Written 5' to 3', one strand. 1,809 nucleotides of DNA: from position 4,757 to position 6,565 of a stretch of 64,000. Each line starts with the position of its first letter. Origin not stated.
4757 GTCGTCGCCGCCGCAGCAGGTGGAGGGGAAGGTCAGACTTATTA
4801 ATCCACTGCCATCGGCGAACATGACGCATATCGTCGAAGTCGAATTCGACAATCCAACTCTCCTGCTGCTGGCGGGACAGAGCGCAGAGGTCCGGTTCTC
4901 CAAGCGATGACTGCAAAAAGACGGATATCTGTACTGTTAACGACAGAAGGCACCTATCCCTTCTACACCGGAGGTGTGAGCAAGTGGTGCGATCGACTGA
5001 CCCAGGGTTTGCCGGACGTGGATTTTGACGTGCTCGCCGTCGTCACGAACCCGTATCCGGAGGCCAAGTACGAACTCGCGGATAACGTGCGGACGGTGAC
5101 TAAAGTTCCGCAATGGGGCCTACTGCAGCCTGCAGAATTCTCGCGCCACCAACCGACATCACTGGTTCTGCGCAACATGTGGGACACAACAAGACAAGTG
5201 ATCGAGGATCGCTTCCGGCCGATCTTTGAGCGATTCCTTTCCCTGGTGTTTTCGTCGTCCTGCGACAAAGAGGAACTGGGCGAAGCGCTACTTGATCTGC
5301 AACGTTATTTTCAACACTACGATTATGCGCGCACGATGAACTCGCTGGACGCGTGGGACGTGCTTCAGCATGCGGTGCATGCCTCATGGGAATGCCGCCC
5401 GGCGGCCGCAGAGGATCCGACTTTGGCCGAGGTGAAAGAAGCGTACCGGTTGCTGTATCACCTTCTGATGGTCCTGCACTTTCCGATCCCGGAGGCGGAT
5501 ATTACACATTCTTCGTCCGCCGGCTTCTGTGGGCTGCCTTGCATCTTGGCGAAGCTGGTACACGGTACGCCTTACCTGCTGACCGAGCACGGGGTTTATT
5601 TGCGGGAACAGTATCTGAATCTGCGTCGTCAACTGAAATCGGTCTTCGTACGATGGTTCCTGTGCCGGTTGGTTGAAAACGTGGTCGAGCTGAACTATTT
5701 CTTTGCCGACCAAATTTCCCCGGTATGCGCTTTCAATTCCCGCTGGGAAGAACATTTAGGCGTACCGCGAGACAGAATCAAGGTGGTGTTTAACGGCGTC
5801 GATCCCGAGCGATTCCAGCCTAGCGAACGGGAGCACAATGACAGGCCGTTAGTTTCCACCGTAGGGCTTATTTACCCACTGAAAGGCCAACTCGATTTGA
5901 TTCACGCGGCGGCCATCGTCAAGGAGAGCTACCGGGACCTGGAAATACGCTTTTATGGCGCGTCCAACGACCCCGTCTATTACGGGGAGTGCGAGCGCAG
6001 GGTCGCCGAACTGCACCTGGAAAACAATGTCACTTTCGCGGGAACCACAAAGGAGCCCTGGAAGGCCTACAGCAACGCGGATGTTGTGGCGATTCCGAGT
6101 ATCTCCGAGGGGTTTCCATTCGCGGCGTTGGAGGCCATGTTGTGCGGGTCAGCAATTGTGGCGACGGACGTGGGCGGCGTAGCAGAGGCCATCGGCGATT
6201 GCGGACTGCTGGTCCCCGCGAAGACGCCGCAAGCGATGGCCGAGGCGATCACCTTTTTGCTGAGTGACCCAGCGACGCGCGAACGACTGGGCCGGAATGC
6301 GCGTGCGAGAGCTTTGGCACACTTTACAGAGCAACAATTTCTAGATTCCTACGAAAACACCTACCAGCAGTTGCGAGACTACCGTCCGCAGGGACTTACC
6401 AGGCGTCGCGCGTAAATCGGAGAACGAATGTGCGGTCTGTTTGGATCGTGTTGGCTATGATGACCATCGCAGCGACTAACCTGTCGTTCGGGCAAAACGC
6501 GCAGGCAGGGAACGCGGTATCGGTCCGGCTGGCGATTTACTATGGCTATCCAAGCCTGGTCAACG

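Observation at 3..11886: Pel/GAG-like cationic exopolysaccharide operon with a non-canonical export module (adaptor + ExeA ATPase instead of PelBCDE)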

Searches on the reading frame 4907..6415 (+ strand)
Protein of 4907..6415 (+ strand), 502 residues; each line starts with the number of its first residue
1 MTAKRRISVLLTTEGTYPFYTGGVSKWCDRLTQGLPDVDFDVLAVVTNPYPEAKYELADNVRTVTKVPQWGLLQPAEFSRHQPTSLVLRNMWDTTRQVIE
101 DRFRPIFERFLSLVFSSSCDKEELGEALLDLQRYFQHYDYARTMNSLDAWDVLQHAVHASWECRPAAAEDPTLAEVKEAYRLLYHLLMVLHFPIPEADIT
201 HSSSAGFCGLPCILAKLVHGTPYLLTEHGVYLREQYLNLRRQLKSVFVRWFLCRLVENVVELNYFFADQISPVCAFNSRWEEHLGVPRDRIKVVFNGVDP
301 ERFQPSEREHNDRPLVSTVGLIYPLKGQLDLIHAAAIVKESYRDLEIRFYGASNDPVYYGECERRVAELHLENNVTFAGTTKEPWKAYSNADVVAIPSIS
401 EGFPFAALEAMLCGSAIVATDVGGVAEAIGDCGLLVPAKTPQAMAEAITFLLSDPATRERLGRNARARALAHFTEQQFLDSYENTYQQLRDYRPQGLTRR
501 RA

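Call 3: search_protein_families(library=pfam, proteins=[window:4907-6415:+], max_evalue=0.01)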
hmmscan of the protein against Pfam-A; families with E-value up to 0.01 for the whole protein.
window:4907-6415:+ (502 aa): 7 families
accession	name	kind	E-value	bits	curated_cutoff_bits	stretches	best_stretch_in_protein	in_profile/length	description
PF11997.14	DUF3492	-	4.1e-47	161.6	23.3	1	8-288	2-267/268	Domain of unknown function (DUF3492)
PF00534.26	Glycos_transf_1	-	8.8e-34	117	26.4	1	303-467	5-171/172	Glycosyl transferases group 1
PF13692.12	Glyco_trans_1_4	-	2.3e-30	106.2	27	1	314-454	2-142/142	Glycosyl transferases group 1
PF13439.12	Glyco_transf_4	-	5e-14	53.1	28.5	1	184-302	62-170/170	Glycosyltransferase Family 4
PF13524.12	Glyco_trans_1_2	-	5.2e-08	33.4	25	1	383-479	39-139/144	Glycosyl transferase-like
PF13579.12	Glyco_trans_4_4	-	2.4e-07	31.7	29.7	1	195-297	70-158/158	Glycosyl transferase 4-like domain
PF20706.3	GT4-conflict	-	6e-07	29.2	26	1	310-435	194-324/385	Family 4 Glycosyltransferase in conflict systems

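Call 4: search_protein_families(library=ncbifam, proteins=[window:4907-6415:+], max_evalue=0.01)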
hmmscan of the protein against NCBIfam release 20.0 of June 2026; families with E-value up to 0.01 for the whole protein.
window:4907-6415:+ (502 aa): 36 families (the best 25 are shown)
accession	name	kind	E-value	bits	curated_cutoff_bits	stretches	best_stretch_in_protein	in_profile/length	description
NF038011.1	PelF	equivalog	5e-46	157.8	100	1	9-486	2-489/489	GT4 family glycosyltransferase PelF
TIGR03088.1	stp2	hypoth_equivalog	1.2e-33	116.7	409.05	1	281-489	152-373/374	TIGR03088 family PEP-CTERM/XrtA system glycosyltransferase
NF041876.1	EPS_EpsE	equivalog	1.1e-31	110.5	400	1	288-476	185-383/389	exopolysaccharide biosynthesis GT4 family glycosyltransferase EpsE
TIGR03449.1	mycothiol_MshA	equivalog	4.1e-25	88.5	462.5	1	283-488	182-402/406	D-inositol-3-phosphate glycosyltransferase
TIGR03999.1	thiol_BshA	equivalog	8.2e-24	84.2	273.7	1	288-489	166-373/375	N-acetyl-alpha-D-glucosaminyl L-malate synthase BshA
TIGR02149.1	glgA_Coryne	subfamily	3.3e-22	79.2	302.4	1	171-487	59-388/391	glycogen synthase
TIGR04063.1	stp3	hypoth_equivalog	1.5e-17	63.6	442.05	1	198-489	94-395/397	TIGR04063 family PEP-CTERM/XrtA system glycosyltransferase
NF050063.1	ProtGlycPglJ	equivalog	2.1e-16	60.1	500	1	282-471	161-349/363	N-acetylgalactosamine-N,N'-diacetylbacillosaminyl-diphospho-undecaprenol 4-alpha-N-acetylgalactosaminyltransferase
TIGR04047.1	MSMEG_0565_glyc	hypoth_equivalog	9.9e-16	57.8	259.85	1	291-461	161-348/373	MSMEG_0565 family glycosyltransferase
NF038229.1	Glyco4_Geo_Pelo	equivalog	1.1e-15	57.5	400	1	279-489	123-336/338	GPMC system family 4 glycosyltransferase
NF053787.1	GlcN_PG_synth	equivalog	1.1e-13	50.8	480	1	386-489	257-359/361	N-acetylglucosaminyl phosphatidylglycerol synthase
NF038255.1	exopoly_VpsD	equivalog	2.7e-13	49.6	300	1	289-489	177-379/381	VpsD family glycosyltransferase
NF038295.1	EPS_HpsP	equivalog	2.6e-12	46.4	550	1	180-489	76-387/388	hormogonium polysaccharide biosynthesis glycosyltransferase HpsP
NF041879.1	EPS_EpsH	equivalog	3.1e-12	45.9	800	1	292-489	214-416/431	exopolysaccharide biosynthesis glycosyltransferase EpsH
NF041010.1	glycosy_Agl16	equivalog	2.5e-11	43.1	575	1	280-468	143-331/352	glycosylation protein Agl16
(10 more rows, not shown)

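Call 9: find_encoding_contigs(protein=window:4907-6415:+, flank=10000, max_places=6)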
Protein window:4907-6415:+ (502 aa): 4 contigs read that carry it; 4 places shown.
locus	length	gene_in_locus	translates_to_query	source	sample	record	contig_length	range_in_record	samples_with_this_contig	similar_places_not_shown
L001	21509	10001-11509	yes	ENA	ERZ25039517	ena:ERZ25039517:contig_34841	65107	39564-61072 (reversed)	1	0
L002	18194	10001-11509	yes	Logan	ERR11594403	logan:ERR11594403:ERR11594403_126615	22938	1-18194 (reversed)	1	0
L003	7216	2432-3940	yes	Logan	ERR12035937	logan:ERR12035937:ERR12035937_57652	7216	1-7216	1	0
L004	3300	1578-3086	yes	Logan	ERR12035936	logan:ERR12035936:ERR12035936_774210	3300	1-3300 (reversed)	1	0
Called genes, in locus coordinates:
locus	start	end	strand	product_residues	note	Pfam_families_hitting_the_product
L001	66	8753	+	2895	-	PF07610:DUF1573 (faint), PF15780:ASH (weak), PF22073:Cep192_D4 (weak), PF22544:HYDIN_VesB_CFA65-like_Ig (faint), PF24507:Ig_CFAP65_4th (faint), PF24771:Ig_CFAP74_1st (faint), PF02368:Big_2, PF25115:Agd3_CE (weak)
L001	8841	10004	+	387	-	PF25919:BSH_CusB (faint), PF26077:BSH_Fcp1 (faint), PF00364:Biotin_lipoyl (faint), PF25917:BSH_RND (faint), PF25973:BSH_CzcB (faint), PF25984:BSH_YknX (faint), PF25954:Beta-barrel_RND_2 (weak)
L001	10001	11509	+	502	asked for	PF11997:DUF3492, PF13579:Glyco_trans_4_4 (faint), PF13439:Glyco_transf_4, PF20706:GT4-conflict (weak), PF00534:Glycos_transf_1, PF13692:Glyco_trans_1_4, PF13524:Glyco_trans_1_2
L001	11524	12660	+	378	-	-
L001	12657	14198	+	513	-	-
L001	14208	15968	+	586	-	-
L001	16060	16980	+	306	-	PF13191:AAA_16, PF13401:AAA_22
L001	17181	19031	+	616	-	-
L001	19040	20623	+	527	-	PF07602:DUF1565, PF22842:Pel9A-like_beta_helix, PF13229:Beta_helix (faint)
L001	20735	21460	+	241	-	PF04542:Sigma70_r2, PF08281:Sigma70_r4_2, PF04545:Sigma70_r4 (weak)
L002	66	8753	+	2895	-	PF07610:DUF1573 (faint), PF15780:ASH (weak), PF22073:Cep192_D4 (weak), PF22544:HYDIN_VesB_CFA65-like_Ig (faint), PF24507:Ig_CFAP65_4th (faint), PF24771:Ig_CFAP74_1st (faint), PF02368:Big_2, PF25115:Agd3_CE (weak)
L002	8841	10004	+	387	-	PF25919:BSH_CusB (faint), PF26077:BSH_Fcp1 (faint), PF00364:Biotin_lipoyl (faint), PF25917:BSH_RND (faint), PF25973:BSH_CzcB (faint), PF25984:BSH_YknX (faint), PF25954:Beta-barrel_RND_2 (weak)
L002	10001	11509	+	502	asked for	PF11997:DUF3492, PF13579:Glyco_trans_4_4 (faint), PF13439:Glyco_transf_4, PF20706:GT4-conflict (weak), PF00534:Glycos_transf_1, PF13692:Glyco_trans_1_4, PF13524:Glyco_trans_1_2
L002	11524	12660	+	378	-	-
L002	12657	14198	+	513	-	-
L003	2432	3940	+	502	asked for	PF11997:DUF3492, PF13579:Glyco_trans_4_4 (faint), PF13439:Glyco_transf_4, PF20706:GT4-conflict (weak), PF00534:Glycos_transf_1, PF13692:Glyco_trans_1_4, PF13524:Glyco_trans_1_2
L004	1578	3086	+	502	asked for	PF11997:DUF3492, PF13579:Glyco_trans_4_4 (faint), PF13439:Glyco_transf_4, PF20706:GT4-conflict (weak), PF00534:Glycos_transf_1, PF13692:Glyco_trans_1_4, PF13524:Glyco_trans_1_2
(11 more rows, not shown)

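Call 24: search_dna_similar(query=window:4907-6415:+, collection=plasmids, mode=protein, max_rows=25, max_evalue=1e-10)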
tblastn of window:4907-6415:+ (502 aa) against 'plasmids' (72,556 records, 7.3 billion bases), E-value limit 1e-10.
Records with a match: 168; places in all: 182; records where one place covers at least 80% of the query: 37.
Best place of each record, by identity: <60% 168.
By first word of the organism name: Priestia 16; Rhizobium 11; Sinorhizobium 11; Streptomyces 9; Deinococcus 6; Ensifer 6; Caballeronia 5; Burkholderia 4; Cupriavidus 4; Candidatus 4; and 58 more.
By predicted mobility (MOB-suite, as given by PLSDB): non-mobilizable 132; mobilizable 26; conjugative 10.
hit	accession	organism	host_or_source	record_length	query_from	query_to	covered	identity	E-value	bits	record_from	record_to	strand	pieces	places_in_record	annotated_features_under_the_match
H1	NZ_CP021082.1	Deinococcus ficus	Ficus religiosa L.,cell ...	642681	7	489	96%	38.0%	4e-75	265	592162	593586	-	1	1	pelF: GT4 family glycosyltransferase PelF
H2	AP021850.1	Deinococcus grandis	-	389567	7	489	96%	36.4%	2e-70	251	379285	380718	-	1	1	icsA: lipopolysaccharide glycosyltransferase, putative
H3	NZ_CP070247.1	Streptomyces californicus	DSMZ Isolate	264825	9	491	96%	36.3%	3e-75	265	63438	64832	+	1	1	pelF: GT4 family glycosyltransferase PelF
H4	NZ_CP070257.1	Streptomyces californicus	DSMZ Isolate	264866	9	491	96%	36.3%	3e-75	265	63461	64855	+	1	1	pelF: GT4 family glycosyltransferase PelF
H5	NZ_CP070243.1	Streptomyces californicus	DSMZ Isolate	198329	9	491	96%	36.3%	4e-75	265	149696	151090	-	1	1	pelF: GT4 family glycosyltransferase PelF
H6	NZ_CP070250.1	Streptomyces californicus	DSMZ Isolate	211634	9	491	96%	36.3%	4e-75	265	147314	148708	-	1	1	pelF: GT4 family glycosyltransferase PelF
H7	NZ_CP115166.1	Deinococcus aquaticus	Freshwater stream system, activated ...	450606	7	486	96%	36.4%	4e-70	250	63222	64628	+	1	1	pelF: GT4 family glycosyltransferase PelF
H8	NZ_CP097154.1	Deinococcus sp. QL22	-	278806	7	486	96%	35.2%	4e-70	250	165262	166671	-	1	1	pelF: GT4 family glycosyltransferase PelF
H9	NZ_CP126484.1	Kocuria rosea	mixed culture,an irradiated device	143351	1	486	97%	33.3%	5e-60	221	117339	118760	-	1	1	pelF: GT4 family glycosyltransferase PelF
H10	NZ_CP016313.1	Thermus brockianus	whole organism,environmental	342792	7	489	96%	31.7%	2e-52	198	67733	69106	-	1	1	pelF: GT4 family glycosyltransferase PelF | hypothetical protein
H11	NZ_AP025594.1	Thermus brockianus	-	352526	7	489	96%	31.7%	2e-52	198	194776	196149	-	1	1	pelF: GT4 family glycosyltransferase PelF | hypothetical protein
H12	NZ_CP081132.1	Sulfitobacter sp. W074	-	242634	1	489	97%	29.6%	4e-49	189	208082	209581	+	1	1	pelF: GT4 family glycosyltransferase PelF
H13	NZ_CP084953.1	Sulfitobacter indolifex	cell culture,Seawater from the North ...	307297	1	489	97%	29.6%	2e-48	187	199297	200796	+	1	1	pelF: GT4 family glycosyltransferase PelF | hypothetical protein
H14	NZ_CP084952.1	Sulfitobacter indolifex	cell culture,Seawater from the North ...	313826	1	489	97%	29.6%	2e-48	187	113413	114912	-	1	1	pelF: GT4 family glycosyltransferase PelF | hypothetical protein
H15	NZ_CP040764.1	Paracoccus liaowanqingii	Tibetan antelope,cell culture,feces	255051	9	489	96%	28.2%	9e-41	164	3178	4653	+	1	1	pelF: GT4 family glycosyltransferase PelF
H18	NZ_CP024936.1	Paraburkholderia graminis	soil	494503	9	489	96%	25.8%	4e-32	138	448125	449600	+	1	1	pelF: GT4 family glycosyltransferase PelF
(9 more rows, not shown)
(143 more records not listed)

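Call 27: get_annotated_region(hit=H1, flank=9000)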
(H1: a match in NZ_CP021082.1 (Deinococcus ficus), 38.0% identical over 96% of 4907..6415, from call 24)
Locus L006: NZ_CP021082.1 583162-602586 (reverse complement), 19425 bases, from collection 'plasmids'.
description: Deinococcus ficus strain CC-FR2-10 plasmid pDFI1, complete sequence
organism: Deinococcus ficus (NCBI taxid 317577)
taxonomy: Bacteria; Deinococcota; Deinococci; Deinococcales; Deinococcaceae; Deinococcus; Deinococcus ficus
host: -; source: Ficus religiosa L.,cell culture,rhizosphere,rhizosphere; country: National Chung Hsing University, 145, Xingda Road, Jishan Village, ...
typing (MOB-suite, as given by PLSDB): mobilizable; relaxase MOBP
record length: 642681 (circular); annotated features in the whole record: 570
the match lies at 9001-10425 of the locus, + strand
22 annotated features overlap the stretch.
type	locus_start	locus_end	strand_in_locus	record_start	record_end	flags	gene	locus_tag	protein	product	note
CDS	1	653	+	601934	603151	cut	-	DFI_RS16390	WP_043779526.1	tetracycline resistance MFS efflux pump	-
CDS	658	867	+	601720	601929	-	-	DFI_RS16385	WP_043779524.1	hypothetical protein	-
CDS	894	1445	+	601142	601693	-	-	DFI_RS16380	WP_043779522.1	helix-turn-helix domain-containing protein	-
CDS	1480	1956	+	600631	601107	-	-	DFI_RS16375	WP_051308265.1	GNAT family N-acetyltransferase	-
CDS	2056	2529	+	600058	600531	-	-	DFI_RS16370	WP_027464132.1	DinB family protein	-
CDS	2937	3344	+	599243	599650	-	-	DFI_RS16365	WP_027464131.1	response regulator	-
CDS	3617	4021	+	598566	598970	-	-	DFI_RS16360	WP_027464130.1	hypothetical protein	-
CDS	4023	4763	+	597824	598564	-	-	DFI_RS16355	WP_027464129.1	SRPBCC family protein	-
CDS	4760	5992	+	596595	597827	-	-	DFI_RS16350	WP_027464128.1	zinc-dependent alcohol dehydrogenase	-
CDS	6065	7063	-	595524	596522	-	-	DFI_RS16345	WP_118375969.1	transposase family protein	-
CDS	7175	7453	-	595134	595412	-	-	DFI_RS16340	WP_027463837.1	hypothetical protein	-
CDS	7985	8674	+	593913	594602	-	-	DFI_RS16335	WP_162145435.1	winged helix-turn-helix domain-containing protein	GO:0000160 - phosphorelay signal transduction system [Evidence IEA]; GO:0006355 - regulation of DNA-templated ...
CDS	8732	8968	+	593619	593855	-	-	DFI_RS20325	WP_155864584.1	hypothetical protein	-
CDS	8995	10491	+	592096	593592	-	pelF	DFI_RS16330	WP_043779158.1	GT4 family glycosyltransferase PelF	-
CDS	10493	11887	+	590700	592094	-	-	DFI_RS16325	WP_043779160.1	hypothetical protein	-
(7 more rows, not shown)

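Call 28: get_annotated_region(hit=H18, flank=9000)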
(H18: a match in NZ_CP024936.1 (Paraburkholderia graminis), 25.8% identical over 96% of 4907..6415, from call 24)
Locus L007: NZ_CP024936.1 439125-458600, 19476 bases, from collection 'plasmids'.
description: Paraburkholderia graminis strain PHS1 plasmid pPHS1_P, complete sequence
organism: Paraburkholderia graminis (NCBI taxid 60548)
taxonomy: Bacteria; Pseudomonadota; Betaproteobacteria; Burkholderiales; Burkholderiaceae; Paraburkholderia; Paraburkholderia graminis
host: -; source: soil; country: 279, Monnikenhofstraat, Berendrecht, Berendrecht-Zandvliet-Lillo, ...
typing (MOB-suite, as given by PLSDB): conjugative; relaxase MOBP; mating-pair formation MPF_F
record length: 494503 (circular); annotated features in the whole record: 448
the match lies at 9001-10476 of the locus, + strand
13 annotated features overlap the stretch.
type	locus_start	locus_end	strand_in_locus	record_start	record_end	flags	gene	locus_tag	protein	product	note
CDS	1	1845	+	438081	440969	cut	-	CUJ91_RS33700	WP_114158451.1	sugar ABC transporter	-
CDS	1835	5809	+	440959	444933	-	-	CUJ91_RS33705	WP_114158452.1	tetratricopeptide repeat protein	-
CDS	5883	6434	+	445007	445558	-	-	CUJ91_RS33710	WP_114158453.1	penicillin-binding protein activator LpoB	-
CDS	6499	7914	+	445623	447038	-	-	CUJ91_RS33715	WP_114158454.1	PelD GGDEF domain-containing protein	-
CDS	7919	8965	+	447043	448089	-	-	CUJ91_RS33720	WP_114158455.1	hypothetical protein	-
CDS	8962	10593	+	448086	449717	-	pelF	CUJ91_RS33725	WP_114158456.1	GT4 family glycosyltransferase PelF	-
CDS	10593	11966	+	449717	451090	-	pelG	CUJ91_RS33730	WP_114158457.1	exopolysaccharide Pel transporter PelG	-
CDS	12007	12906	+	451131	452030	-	-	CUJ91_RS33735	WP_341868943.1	endo alpha-1,4 polygalactosaminidase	-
CDS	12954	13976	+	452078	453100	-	galE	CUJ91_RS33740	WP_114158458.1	UDP-glucose 4-epimerase GalE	GO:0006012 - galactose metabolic process [Evidence IEA]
CDS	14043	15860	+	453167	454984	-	glmS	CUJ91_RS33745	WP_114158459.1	glutamine--fructose-6-phosphate transaminase (isomerizing)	GO:0006040 - amino sugar metabolic process [Evidence IEA]; GO:0009252 - peptidoglycan biosynthetic process [Evidence ...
CDS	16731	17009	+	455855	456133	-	-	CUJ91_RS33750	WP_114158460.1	HU family DNA-binding protein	GO:0030261 - chromosome condensation [Evidence IEA]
CDS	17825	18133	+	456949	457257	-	-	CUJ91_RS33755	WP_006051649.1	type II toxin-antitoxin system RelB/DinJ family antitoxin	-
CDS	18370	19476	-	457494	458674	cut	-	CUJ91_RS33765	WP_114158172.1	IS3 family transposase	-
